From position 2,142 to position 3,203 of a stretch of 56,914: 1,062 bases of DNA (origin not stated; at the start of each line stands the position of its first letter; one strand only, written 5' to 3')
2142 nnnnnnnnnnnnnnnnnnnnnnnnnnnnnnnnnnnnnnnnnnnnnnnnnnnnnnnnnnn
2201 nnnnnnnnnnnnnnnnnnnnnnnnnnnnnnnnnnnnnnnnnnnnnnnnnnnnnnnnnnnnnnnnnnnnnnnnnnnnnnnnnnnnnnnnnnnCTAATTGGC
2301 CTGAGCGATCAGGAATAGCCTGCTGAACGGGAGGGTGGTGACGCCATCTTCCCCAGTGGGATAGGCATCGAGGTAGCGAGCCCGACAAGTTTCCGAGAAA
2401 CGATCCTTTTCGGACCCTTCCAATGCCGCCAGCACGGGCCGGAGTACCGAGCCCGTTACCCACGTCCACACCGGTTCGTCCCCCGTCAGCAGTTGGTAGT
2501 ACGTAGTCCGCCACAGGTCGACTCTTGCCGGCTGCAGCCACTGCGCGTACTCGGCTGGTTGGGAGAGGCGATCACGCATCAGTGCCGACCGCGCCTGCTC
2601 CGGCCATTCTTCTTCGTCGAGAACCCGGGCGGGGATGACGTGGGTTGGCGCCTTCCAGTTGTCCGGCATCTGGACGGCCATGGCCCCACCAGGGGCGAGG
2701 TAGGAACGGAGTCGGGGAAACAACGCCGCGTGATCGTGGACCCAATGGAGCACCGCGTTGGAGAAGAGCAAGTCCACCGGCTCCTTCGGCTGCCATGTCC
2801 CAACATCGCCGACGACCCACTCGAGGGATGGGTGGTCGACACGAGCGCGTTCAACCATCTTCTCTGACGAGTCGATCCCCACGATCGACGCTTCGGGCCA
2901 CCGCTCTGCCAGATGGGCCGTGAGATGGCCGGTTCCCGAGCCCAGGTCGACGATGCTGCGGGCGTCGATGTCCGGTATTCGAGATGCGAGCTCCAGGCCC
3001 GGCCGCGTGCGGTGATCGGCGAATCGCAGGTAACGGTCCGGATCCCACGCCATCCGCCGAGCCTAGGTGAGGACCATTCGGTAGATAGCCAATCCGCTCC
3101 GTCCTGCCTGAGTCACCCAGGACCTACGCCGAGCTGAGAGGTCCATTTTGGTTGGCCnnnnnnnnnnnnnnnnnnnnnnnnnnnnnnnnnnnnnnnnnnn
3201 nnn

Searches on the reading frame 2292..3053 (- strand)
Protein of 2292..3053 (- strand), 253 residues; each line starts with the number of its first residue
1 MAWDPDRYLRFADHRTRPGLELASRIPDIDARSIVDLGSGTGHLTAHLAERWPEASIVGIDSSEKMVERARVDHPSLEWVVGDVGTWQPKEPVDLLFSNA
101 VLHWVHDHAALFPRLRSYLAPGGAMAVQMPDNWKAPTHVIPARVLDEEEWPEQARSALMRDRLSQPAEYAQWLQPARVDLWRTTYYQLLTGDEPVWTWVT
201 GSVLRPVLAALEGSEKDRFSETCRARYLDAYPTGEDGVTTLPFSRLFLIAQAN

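Call 48: search_protein_families(library=pfam, proteins=[window:2292-3053:-], max_evalue=0.00001)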
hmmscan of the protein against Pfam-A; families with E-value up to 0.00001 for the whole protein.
window:2292-3053:- (253 aa): 7 families
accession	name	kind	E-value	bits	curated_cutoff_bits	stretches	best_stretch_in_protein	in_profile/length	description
PF13649.12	Methyltransf_25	-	3.3e-18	66.6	27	1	34-123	1-97/97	Methyltransferase domain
PF13489.12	Methyltransf_23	-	1.1e-16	61.5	27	1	12-146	5-124/164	Methyltransferase domain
PF08241.18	Methyltransf_11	-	1.6e-15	57.9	21.2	1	35-126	1-94/95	Methyltransferase domain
PF13847.12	Methyltransf_31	-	7.9e-15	55.2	27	1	32-149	5-127/145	Methyltransferase domain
PF08242.18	Methyltransf_12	-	3.1e-14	53.9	30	1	35-124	1-97/98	Methyltransferase domain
PF05175.20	MTS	-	1.2e-06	28.7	23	1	22-127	23-138/170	Methyltransferase small domain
PF00398.26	RrnaAD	-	6.8e-06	25.8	24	1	33-92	33-93/263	Ribosomal RNA adenine dimethylase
